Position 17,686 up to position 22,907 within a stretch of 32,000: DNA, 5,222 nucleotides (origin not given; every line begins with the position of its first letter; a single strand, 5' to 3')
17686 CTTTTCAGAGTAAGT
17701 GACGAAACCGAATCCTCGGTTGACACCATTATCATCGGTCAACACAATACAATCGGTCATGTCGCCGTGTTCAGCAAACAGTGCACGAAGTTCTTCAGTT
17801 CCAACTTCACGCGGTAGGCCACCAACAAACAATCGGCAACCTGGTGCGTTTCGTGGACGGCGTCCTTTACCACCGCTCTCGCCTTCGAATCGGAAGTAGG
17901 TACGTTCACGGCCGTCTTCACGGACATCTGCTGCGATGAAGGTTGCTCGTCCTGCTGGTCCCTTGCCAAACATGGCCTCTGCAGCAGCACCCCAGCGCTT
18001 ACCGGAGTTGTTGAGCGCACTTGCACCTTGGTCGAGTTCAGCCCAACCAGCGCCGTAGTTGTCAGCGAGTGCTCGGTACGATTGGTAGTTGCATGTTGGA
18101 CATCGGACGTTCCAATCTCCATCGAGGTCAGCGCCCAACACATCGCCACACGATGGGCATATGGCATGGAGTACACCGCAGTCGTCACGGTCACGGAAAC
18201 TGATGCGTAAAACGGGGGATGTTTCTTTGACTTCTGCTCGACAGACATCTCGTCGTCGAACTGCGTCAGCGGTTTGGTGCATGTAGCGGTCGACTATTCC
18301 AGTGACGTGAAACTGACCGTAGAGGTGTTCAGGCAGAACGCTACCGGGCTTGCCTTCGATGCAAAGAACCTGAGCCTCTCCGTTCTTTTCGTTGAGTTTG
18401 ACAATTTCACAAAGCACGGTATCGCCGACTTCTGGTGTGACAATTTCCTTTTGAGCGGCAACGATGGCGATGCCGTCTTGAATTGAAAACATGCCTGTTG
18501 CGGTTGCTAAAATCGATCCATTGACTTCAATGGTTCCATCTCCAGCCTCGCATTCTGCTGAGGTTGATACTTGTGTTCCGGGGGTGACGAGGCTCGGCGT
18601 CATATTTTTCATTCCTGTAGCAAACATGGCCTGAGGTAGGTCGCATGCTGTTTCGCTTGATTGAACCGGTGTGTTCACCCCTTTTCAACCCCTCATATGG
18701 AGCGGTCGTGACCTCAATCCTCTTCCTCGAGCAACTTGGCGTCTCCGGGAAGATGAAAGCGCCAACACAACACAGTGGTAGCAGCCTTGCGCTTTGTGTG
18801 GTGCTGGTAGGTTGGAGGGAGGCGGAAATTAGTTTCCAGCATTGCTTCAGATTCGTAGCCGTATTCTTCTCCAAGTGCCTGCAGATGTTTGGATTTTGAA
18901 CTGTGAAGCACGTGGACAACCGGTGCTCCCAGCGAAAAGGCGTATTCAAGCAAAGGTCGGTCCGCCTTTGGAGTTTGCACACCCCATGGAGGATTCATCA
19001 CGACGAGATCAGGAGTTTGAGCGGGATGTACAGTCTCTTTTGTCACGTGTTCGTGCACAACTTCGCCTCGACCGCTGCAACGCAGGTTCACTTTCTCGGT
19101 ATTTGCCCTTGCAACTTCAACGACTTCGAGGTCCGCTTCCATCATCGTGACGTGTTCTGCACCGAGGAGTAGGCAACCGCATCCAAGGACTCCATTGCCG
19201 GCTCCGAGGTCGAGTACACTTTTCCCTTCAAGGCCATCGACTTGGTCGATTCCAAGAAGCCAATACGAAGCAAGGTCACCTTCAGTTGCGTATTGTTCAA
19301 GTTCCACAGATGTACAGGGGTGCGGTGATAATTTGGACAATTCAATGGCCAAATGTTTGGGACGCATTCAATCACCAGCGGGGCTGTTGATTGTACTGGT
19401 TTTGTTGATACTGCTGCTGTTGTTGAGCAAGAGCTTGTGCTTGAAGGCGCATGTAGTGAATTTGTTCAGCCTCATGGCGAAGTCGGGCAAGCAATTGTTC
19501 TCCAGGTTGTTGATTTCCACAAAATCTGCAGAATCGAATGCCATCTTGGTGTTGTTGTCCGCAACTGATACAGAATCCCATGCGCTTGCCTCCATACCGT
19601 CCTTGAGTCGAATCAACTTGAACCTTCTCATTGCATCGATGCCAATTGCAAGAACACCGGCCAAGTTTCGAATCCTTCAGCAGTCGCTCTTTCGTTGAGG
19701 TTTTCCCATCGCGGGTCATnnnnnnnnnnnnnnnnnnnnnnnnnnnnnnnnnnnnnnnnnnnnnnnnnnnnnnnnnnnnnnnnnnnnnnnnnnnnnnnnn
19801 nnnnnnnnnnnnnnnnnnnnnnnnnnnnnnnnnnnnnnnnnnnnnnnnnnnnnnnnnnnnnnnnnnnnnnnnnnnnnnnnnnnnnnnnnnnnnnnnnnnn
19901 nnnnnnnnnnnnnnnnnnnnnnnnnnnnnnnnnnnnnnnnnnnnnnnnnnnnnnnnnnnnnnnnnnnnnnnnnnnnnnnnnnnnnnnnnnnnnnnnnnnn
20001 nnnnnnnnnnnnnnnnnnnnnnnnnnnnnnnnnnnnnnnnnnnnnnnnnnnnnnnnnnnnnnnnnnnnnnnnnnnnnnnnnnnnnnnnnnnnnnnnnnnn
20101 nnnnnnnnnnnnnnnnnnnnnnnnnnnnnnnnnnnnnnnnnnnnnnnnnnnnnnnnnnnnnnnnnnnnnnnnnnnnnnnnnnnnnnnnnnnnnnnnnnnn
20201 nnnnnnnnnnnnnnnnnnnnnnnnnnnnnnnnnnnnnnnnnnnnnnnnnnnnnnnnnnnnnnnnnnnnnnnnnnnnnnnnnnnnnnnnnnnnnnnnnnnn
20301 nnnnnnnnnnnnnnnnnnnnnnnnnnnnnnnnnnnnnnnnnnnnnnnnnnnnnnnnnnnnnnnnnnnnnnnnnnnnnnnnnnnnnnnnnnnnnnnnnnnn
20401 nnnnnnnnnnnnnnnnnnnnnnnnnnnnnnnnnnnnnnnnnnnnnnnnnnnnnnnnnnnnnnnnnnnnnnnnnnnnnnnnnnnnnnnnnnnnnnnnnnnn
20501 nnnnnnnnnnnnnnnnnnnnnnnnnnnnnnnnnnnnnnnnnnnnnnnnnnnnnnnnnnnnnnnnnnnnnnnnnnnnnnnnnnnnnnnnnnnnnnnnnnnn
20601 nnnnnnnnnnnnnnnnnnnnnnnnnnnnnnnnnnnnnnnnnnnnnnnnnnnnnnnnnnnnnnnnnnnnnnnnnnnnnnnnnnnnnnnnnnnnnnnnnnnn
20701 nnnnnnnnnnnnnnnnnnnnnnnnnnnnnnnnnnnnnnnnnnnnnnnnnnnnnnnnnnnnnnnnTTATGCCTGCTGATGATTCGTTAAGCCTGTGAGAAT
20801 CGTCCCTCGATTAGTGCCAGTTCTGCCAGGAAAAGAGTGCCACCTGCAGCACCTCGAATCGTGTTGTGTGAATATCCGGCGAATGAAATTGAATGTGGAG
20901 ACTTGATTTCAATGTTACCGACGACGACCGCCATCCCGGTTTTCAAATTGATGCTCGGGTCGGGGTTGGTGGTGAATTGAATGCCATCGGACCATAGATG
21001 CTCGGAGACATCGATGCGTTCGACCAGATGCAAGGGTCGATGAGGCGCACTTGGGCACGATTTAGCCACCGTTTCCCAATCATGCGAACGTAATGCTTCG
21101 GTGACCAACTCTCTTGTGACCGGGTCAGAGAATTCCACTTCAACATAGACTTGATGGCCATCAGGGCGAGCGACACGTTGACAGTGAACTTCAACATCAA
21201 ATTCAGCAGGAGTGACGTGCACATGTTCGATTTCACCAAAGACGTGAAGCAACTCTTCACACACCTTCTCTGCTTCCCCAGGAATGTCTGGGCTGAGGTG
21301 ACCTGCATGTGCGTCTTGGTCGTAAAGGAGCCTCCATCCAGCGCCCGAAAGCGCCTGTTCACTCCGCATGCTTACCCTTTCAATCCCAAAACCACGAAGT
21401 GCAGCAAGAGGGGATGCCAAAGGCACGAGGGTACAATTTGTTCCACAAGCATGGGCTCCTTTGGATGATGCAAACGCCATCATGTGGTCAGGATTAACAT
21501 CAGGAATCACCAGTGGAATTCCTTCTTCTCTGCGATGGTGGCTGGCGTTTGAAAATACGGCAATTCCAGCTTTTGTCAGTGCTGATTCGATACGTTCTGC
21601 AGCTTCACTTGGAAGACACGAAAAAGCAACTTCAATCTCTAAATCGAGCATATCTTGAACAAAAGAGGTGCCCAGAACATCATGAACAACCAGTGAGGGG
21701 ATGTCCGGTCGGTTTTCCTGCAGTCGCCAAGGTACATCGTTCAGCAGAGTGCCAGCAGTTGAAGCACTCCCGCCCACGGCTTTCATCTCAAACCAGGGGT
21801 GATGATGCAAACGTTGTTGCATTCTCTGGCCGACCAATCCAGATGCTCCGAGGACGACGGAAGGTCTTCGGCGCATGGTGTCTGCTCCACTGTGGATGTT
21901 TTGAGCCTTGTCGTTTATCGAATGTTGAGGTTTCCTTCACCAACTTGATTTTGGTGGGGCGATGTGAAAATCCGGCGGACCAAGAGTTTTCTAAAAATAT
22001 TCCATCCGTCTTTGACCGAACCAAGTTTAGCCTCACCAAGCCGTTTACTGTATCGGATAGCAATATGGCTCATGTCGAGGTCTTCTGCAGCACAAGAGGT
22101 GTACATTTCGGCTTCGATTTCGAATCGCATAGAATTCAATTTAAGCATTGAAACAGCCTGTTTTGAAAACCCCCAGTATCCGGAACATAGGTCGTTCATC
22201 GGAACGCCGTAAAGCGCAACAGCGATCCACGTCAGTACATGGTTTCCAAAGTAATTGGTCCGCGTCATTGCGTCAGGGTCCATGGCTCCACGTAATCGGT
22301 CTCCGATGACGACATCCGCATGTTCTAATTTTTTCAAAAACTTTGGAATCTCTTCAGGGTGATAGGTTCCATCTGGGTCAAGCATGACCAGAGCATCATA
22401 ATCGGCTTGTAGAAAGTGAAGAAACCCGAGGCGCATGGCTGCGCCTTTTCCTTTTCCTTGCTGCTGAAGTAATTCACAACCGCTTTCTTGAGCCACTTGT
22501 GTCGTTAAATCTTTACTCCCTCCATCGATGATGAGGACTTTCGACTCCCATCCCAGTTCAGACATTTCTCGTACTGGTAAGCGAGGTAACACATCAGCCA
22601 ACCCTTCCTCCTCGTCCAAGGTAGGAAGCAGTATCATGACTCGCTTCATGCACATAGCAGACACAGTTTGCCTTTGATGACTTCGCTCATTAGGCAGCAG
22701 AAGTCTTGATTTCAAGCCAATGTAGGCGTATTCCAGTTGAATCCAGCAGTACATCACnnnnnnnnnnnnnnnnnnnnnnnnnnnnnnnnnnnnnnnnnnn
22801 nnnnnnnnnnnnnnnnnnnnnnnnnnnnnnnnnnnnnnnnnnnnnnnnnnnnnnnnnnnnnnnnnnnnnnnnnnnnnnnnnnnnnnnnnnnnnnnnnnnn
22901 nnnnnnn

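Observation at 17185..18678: Exosome cap subunit Csl4 fused to two RRM domains and a basic tail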

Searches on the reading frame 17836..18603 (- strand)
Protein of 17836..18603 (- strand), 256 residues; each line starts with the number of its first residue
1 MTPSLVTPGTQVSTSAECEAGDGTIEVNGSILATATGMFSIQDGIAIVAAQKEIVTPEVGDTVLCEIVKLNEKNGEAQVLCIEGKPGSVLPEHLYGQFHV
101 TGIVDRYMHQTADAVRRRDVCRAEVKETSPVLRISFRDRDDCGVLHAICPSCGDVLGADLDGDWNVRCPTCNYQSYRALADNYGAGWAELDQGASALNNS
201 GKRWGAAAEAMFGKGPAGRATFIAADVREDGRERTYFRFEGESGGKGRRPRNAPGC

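Call 84: predict_structure(alignment_id=A6)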
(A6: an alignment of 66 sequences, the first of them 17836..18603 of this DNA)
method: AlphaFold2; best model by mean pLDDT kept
length: 256 residues; sequences in the alignment: 66
mean_pLDDT: 78.7   pTM: 0.63
mean pLDDT of the five models: 78.7, 78.2, 77.8, 76.7, 75.9
residues with pLDDT >= 90: 70; 70-90: 132; 50-70: 15; < 50: 39
segments of 3 or more residues with pLDDT < 50: 220-229, 231-233, 235-256
pLDDT, mean of each block of 10 residues (from residue 1): 72 85 85 84 82 83 93 90 86 89 79 88 93 91 91 89 89 91 80 83 80 56 44 44 43 39
secondary structure, 60 per line:
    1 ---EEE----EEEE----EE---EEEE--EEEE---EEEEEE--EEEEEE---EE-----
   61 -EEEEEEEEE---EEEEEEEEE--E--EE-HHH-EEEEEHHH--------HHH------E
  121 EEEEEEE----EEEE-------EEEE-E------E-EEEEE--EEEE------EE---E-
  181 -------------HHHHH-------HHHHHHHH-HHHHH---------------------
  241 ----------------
elements in order: E4-6 E11-14 E24-27 E30-33 E37-42 E45-50 E62-70 E74-82 E95-99 E120-127 E132-135 E143-146 E157-161 E164-167 H194-198 H206-213 H215-219

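Call 88: fold_search(model_id=the predicted structure, library=pdb)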
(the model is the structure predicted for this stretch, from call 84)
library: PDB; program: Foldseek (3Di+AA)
matches with E <= 10: 611; with E <= 0.001: 66
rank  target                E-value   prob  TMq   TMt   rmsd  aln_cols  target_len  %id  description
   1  2ba1_A                3.3e-16  1.00  0.45  0.64   7.2       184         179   28  Archaeal exosome core (released 2005-11-22)
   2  5okz_S                8.5e-12  1.00  0.41  0.50   9.1       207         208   21  Crystal Strucrure of the Mpp6 Exosome complex (released 2017-08-30)
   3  8r1o_I                2.5e-11  1.00  0.41  0.59   8.2       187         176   21  Structure of C. thermophilum RNA exosome core (released 2024-07-17)
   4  6d6q_I                3.9e-11  1.00  0.42  0.57   7.6       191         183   19  Human nuclear exosome-MTR4 RNA complex - overall reconstruction (released 2018-06-20)
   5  8qcf_J                4.1e-11  1.00  0.42  0.47  10.9       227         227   20  yeast cytoplasmic exosome-Ski2 complex degrading a RNA substrate (released 2024-01-10)
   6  9g8n_J                4.4e-11  1.00  0.42  0.57   9.5       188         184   18  80S-bound human Ski2-exosome complex (released 2024-10-16)
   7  8pel_I                7.7e-11  1.00  0.44  0.62   8.7       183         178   20  Structure of C. thermophilum RNA exosome core (released 2024-06-26)
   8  5okz_m                1.5e-10  1.00  0.42  0.55   8.8       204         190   20  Crystal Strucrure of the Mpp6 Exosome complex (released 2017-08-30)
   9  5vzj_I                1.6e-10  1.00  0.42  0.51   8.8       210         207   18  STRUCTURE OF A TWELVE COMPONENT MPP6-NUCLEAR RNA EXOSOME COMPLEX BOUND TO RNA (released 2017-08-02)
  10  2nn6_I                2.5e-10  1.00  0.43  0.59   8.3       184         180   17  Structure of the human RNA exosome composed of Rrp41, Rrp45, Rrp46, Rrp43, Mtr3, Rrp42, Csl4, Rrp4, and Rrp40 (released 2006-12-26)
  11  5jea_I                6.2e-10  1.00  0.42  0.45  11.0       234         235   19  Structure of a cytoplasmic 11-subunit RNA exosome complex including Ski7, bound to RNA (released 2016-07-13)
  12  5k36_I                1.0e-09  1.00  0.42  0.48   9.7       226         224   18  Structure of an eleven component nuclear RNA exosome complex bound to RNA (released 2016-11-02)
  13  4oo1_I                2.0e-09  1.00  0.43  0.51   9.9       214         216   19  Structure of an Rrp6-RNA exosome complex bound to poly(A) RNA (released 2014-07-02)
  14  5okz_c                3.0e-09  1.00  0.41  0.53   8.9       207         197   22  Crystal Strucrure of the Mpp6 Exosome complex (released 2017-08-30)
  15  5c0w_I                3.5e-09  1.00  0.43  0.48  10.1       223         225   18  Structure of a 12-subunit nuclear exosome complex bound to single-stranded RNA substrates (released 2015-07-29)
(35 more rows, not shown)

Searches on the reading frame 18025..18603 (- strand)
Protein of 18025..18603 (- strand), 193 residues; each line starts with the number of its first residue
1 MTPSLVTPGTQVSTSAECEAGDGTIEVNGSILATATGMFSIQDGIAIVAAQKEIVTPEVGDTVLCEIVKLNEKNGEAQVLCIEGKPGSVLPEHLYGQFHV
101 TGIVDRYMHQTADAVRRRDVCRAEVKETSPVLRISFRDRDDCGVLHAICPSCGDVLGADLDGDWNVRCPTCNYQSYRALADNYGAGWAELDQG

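Call 73: search_solved_structures(query=window:18025-18603:-, max_evalue=0.01, show_alignments=3)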
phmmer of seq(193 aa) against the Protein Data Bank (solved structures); distinct sequences matched with E-value up to 0.01: 1.
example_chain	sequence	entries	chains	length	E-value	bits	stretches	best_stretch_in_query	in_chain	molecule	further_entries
2ba1_A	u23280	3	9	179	7.9e-15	58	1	5-186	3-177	Archaeal exosome RNA binding protein CSL4 | Putative uncharacterized protein AF_0206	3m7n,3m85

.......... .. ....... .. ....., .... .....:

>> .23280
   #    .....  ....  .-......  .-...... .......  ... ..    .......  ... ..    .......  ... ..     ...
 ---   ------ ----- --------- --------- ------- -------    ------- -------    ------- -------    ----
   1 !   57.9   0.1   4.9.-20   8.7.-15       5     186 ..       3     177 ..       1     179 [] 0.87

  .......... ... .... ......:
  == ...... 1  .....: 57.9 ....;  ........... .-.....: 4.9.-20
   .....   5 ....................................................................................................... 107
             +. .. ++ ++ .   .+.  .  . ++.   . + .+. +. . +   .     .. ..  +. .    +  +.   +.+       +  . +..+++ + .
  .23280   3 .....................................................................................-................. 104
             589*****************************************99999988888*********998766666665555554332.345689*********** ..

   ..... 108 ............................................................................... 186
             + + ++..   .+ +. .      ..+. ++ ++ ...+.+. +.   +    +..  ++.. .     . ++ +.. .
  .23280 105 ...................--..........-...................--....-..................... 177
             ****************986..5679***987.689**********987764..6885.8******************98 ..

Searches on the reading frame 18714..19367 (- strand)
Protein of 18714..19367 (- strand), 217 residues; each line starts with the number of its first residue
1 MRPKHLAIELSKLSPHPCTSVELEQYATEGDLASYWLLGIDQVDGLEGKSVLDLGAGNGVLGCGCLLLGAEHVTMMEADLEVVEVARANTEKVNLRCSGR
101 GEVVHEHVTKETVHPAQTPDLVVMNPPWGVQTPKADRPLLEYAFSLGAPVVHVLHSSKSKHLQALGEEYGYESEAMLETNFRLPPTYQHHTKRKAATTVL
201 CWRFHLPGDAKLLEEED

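Call 3: search_protein_families(library=pfam, proteins=[window:18714-19367:-], max_evalue=0.01)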
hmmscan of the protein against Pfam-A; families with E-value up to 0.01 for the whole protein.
window:18714-19367:- (217 aa): 7 families
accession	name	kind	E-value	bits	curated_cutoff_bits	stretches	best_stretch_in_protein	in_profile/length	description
PF05175.20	MTS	-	1.8e-12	47.6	23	1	31-131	17-111/170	Methyltransferase small domain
PF03602.21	Cons_hypoth95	-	8.6e-10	39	24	1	46-141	40-137/182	Conserved hypothetical protein 95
PF06325.19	PrmA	-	1.7e-08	34.8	22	1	46-125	160-233/296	Ribosomal protein L11 methyltransferase (PrmA)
PF13649.12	Methyltransf_25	-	0.00027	22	27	1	51-126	1-73/97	Methyltransferase domain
PF13489.12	Methyltransf_23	-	0.0058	16.8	27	1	47-125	22-88/164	Methyltransferase domain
PF10294.15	Methyltransf_16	-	0.0059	16.8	21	0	41-94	40-93/174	Lysine methyltransferase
PF13847.12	Methyltransf_31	-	0.0095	16.1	27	0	48-96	4-54/145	Methyltransferase domain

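Call 4: search_protein_families(library=ncbifam, proteins=[window:18714-19367:-], max_evalue=0.01)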
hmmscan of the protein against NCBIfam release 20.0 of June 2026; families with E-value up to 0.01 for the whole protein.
window:18714-19367:- (217 aa): 16 families
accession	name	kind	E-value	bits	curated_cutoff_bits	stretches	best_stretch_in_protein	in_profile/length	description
TIGR00095.1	TIGR00095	equivalog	7.6e-08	32.2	117.5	1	46-134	51-140/194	16S rRNA (guanine(966)-N(2))-methyltransferase RsmD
NF001790.0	PRK00517.3-3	equivalog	2e-07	30.7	269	1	46-125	121-198/262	50S ribosomal protein L11 methyltransferase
TIGR00406.1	prmA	equivalog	2.8e-07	30.2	183.15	1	46-95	158-207/288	50S ribosomal protein L11 methyltransferase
TIGR03534.1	RF_mod_PrmC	equivalog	4.2e-07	29.7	199.1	1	48-128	89-166/253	peptide chain release factor N(5)-glutamine methyltransferase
NF043040.1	corrin_prot_MT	hypoth_equivalog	6.2e-05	22.5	180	1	47-123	41-115/216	corrinoid protein-associated methyltransferase CpaM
NF001785.0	PRK00517.2-2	equivalog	0.00022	20.5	188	1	46-95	144-193/282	50S ribosomal protein L11 methyltransferase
TIGR01983.1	UbiG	equivalog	0.00029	20.2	102.95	1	44-123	46-121/228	bifunctional 2-polyprenyl-6-hydroxyphenol methylase/3-demethylubiquinol 3-O-methyltransferase UbiG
NF002909.0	PRK03522.2-1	equivalog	0.00056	19.2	553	1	39-128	224-309/374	23S rRNA (uracil(747)-C(5))-methyltransferase RlmC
NF011529.0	PRK14968.1-3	equivalog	0.00057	19.4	162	1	41-148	28-129/198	putative methyltransferase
NF008157.0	PRK10909.1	equivalog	0.0006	19.7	302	1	48-129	54-132/199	16S rRNA (guanine(966)-N(2))-methyltransferase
TIGR03533.1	L3_gln_methyl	equivalog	0.00085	18.7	229.7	1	48-129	122-200/284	50S ribosomal protein L3 N(5)-glutamine methyltransferase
NF011528.0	PRK14968.1-2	equivalog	0.0013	18.3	171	1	46-154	37-141/205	putative methyltransferase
NF000499.2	Erm23S_rRNA_broad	equivalog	0.0014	18.1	212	1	41-132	17-100/244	23S ribosomal RNA methyltransferase Erm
TIGR00755.1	ksgA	equivalog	0.0042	16.4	171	1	43-133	25-109/256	16S rRNA (adenine(1518)-N(6)/adenine(1519)-N(6))-dimethyltransferase RsmA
NF047853.1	tRm6a37MtseTrmN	equivalog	0.0058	16.4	350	1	48-131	44-127/244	tRNA(1)(Val) (adenine(37)-N(6))-methyltransferase TrmN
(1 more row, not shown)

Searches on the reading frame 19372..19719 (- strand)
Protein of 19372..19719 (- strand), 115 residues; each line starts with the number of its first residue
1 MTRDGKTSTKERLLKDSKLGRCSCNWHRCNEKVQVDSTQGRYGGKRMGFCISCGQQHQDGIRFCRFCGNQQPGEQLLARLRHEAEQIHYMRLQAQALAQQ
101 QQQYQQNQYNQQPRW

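Call 80: search_protein_families(library=pfam, proteins=[window:19372-19719:-], max_evalue=0.001)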
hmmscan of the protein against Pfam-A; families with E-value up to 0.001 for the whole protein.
window:19372-19719:- (115 aa): 1 family
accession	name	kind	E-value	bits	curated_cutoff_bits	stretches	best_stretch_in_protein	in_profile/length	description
PF13240.11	Zn_Ribbon_1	-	6e-05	23.1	25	1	49-69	1-21/23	zinc-ribbon domain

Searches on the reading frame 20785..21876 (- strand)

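Call 11: search_protein_families(library=pfam, proteins=[window:20785-21876:-], max_evalue=0.001)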
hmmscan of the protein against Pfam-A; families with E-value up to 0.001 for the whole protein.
window:20785-21876:- (363 aa): 2 families
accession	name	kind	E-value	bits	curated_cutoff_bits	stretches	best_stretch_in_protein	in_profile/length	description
PF01118.30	Semialdhyde_dh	-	4.1e-21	76.1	26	1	8-132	4-118/121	Semialdehyde dehydrogenase, NAD binding domain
PF02774.23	Semialdhyde_dhC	-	1.8e-06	28.7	26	1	159-272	3-139/184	Semialdehyde dehydrogenase, dimerisation domain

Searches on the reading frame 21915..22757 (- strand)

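Call 11: search_protein_families(library=pfam, proteins=[window:21915-22757:-], max_evalue=0.001)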
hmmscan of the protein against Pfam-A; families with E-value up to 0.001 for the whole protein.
window:21915-22757:- (280 aa): 1 family
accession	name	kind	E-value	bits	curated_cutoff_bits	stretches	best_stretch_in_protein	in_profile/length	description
PF00535.33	Glycos_transf_2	-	3.6e-13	50.2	23.3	1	71-201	27-163/168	Glycosyl transferase family 2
